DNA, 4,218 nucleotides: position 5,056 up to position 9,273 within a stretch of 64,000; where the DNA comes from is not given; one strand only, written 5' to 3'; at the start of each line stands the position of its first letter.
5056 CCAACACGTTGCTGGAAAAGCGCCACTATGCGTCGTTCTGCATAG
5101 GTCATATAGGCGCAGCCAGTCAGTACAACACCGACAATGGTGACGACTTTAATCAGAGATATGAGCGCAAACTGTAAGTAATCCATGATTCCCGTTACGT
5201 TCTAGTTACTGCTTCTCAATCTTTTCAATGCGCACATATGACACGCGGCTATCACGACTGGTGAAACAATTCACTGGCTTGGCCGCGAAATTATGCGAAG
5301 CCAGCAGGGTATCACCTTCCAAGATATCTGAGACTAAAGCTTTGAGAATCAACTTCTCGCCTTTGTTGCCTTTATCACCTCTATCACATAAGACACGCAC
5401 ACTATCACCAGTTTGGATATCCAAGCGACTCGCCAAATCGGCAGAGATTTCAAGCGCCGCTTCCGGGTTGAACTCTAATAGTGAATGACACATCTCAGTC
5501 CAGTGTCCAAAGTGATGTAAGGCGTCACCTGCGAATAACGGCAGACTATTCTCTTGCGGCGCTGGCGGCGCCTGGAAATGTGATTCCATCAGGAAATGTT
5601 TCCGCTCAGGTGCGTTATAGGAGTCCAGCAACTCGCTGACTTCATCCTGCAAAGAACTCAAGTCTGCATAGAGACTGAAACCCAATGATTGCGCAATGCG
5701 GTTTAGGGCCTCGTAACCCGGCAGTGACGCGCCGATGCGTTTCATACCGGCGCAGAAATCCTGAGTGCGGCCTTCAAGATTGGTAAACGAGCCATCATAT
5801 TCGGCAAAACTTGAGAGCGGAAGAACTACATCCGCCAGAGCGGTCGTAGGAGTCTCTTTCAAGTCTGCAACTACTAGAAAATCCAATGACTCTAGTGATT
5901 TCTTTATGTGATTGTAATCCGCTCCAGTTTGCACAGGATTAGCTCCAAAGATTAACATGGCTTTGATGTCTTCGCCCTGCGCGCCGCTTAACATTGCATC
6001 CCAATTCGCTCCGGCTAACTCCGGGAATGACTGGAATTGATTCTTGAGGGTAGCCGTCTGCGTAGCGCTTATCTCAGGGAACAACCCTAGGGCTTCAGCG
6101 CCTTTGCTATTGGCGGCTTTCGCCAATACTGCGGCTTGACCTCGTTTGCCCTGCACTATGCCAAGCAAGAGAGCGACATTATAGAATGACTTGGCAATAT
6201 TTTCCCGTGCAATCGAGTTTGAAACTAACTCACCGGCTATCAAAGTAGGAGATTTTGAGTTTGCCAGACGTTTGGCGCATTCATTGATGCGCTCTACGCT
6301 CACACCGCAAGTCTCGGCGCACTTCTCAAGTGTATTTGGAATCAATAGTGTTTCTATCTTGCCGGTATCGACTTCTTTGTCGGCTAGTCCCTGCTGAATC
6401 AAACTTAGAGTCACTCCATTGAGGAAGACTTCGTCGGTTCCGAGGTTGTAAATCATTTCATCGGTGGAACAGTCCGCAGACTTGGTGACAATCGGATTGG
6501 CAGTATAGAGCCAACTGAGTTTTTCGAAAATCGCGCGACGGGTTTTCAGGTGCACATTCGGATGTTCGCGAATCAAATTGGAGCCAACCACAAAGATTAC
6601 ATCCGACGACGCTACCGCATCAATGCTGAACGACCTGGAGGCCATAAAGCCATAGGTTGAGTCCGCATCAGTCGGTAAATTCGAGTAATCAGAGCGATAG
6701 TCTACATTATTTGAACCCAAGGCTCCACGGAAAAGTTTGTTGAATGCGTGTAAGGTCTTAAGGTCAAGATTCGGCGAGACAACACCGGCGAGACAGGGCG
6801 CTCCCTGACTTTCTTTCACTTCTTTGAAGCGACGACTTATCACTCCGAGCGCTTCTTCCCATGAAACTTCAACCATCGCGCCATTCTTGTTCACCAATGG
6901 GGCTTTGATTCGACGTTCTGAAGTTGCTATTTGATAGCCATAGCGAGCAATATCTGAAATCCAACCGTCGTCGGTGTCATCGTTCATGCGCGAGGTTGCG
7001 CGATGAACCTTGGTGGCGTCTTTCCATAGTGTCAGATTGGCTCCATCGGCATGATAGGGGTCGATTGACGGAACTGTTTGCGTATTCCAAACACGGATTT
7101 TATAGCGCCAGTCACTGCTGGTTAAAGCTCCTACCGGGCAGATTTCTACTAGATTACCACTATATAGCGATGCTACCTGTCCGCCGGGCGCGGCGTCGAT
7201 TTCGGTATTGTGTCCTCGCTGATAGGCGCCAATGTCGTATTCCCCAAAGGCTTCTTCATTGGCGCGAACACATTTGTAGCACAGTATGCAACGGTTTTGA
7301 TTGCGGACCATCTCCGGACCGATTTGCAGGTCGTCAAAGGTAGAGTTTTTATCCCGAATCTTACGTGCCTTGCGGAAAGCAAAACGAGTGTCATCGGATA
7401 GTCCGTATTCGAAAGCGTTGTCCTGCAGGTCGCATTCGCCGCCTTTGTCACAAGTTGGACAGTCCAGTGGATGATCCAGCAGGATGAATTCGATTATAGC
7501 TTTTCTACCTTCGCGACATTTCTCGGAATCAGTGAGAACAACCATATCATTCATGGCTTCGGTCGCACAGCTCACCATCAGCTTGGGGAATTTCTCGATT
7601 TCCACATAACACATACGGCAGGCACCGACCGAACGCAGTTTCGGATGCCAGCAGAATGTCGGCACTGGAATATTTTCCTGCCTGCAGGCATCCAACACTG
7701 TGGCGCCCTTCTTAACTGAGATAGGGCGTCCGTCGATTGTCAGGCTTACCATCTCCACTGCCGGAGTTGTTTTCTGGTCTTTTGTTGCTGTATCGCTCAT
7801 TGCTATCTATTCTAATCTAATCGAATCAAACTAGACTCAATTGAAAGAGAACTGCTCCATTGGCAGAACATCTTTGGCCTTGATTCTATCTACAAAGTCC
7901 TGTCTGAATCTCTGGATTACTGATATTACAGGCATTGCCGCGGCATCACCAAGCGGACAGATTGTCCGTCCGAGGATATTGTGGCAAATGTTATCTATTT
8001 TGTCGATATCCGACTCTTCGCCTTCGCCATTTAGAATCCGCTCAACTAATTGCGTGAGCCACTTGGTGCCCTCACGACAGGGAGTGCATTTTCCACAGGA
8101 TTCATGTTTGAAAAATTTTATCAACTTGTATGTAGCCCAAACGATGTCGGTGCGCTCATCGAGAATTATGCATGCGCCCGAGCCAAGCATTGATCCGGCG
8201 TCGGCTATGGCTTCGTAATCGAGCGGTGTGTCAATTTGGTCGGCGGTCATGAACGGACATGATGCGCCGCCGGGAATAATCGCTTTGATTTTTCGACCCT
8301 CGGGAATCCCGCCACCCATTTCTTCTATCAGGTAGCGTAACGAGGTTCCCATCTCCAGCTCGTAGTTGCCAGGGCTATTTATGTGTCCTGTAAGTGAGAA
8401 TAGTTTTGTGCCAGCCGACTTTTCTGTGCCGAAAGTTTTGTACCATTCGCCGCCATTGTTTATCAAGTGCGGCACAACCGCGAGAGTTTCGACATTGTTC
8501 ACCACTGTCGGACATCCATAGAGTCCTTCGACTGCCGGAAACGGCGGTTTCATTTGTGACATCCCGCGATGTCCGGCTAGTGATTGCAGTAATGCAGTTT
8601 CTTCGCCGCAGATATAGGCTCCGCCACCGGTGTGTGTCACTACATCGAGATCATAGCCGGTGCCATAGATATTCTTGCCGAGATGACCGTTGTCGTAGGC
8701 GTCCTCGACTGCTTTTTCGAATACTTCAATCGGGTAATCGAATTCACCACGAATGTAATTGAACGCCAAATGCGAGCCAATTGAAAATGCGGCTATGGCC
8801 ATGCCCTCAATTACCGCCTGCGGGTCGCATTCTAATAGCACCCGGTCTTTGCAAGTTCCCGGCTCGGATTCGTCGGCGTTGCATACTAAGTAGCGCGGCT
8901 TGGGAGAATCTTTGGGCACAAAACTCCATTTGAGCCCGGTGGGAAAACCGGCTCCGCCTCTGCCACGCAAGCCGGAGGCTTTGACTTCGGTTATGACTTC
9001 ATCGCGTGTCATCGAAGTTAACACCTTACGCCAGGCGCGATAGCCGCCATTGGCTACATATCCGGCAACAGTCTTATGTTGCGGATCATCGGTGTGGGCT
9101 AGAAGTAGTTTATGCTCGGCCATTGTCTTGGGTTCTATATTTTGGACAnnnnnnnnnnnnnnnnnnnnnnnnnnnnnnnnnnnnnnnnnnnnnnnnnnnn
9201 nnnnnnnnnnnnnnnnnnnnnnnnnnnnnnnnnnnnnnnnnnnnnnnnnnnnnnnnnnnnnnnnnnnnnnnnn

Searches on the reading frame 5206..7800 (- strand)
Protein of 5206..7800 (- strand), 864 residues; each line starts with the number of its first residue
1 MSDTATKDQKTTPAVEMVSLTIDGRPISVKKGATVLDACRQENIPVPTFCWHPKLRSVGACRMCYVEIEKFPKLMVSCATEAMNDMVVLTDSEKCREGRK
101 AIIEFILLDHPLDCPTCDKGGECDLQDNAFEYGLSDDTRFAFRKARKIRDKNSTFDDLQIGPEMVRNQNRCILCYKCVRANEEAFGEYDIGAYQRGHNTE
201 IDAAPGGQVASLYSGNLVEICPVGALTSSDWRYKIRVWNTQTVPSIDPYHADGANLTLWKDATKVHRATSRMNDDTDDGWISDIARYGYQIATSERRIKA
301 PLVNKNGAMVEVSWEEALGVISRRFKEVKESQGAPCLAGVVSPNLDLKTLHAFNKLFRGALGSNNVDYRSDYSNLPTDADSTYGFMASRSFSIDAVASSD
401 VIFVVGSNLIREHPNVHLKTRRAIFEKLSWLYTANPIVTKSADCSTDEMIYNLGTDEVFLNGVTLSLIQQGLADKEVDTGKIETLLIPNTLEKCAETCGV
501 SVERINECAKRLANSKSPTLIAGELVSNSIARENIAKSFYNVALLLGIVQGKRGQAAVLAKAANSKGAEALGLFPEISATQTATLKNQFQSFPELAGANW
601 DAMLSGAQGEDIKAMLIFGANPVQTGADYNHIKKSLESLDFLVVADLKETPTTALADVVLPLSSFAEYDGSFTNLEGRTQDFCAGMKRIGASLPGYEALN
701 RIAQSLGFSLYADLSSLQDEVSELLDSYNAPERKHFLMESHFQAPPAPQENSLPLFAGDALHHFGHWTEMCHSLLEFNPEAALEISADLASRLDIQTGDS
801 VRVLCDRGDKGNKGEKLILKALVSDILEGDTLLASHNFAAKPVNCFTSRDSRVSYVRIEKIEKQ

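Call 76: search_protein_families(library=pfam, proteins=[window:5206-7800:-], max_evalue=0.00001)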
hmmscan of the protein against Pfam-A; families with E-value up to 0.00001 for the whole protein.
window:5206-7800:- (864 aa): 6 families
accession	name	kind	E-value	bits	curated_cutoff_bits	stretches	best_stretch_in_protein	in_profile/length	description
PF00384.28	Molybdopterin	-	1.3e-42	146.6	24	1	297-697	1-345/353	Molybdopterin oxidoreductase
PF22117.2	Fer4_Nqo3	-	7.9e-21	74.5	27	1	161-227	1-67/67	NADH-quinone oxidoreductase subunit 3, ferredoxin-like domain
PF13510.11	Fer2_4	-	2.4e-17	63.2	22.8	1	16-92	2-81/82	2Fe-2S iron-sulfur cluster binding domain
PF10588.14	NADH-G_4Fe-4S_3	-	4.1e-17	61.9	27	1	99-136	1-38/40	NADH-ubiquinone oxidoreductase-G iron-sulfur binding region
PF22151.2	Fer4_NDSU1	-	2.1e-06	27.6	23.8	0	241-289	2-50/51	NADH-ubiquinone oxidoreductase NDSU1/NuoG-like, 4Fe-4S domain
PF00111.32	Fer2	-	2.9e-06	27.6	21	1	21-69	2-48/77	2Fe-2S iron-sulfur cluster binding domain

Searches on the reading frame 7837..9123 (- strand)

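Call 76: search_protein_families(library=pfam, proteins=[window:7837-9123:-], max_evalue=0.00001)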
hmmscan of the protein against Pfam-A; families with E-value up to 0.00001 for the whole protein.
window:7837-9123:- (428 aa): 4 families
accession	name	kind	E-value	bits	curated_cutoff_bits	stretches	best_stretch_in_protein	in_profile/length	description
PF01512.22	Complex1_51K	-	1.2e-43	149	31.2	1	47-218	1-149/150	Nuo51 FMN-binding domain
PF10589.14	NADH_4Fe-4S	-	1.6e-31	108.5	23.5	1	331-412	3-84/85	NADH-ubiquinone oxidoreductase-F iron-sulfur binding region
PF10531.15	SLBB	-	3.5e-10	40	27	1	243-291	3-54/55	SLBB domain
PF22461.2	SLBB_2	-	1.6e-08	34.9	27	1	240-297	1-60/79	SLBB domain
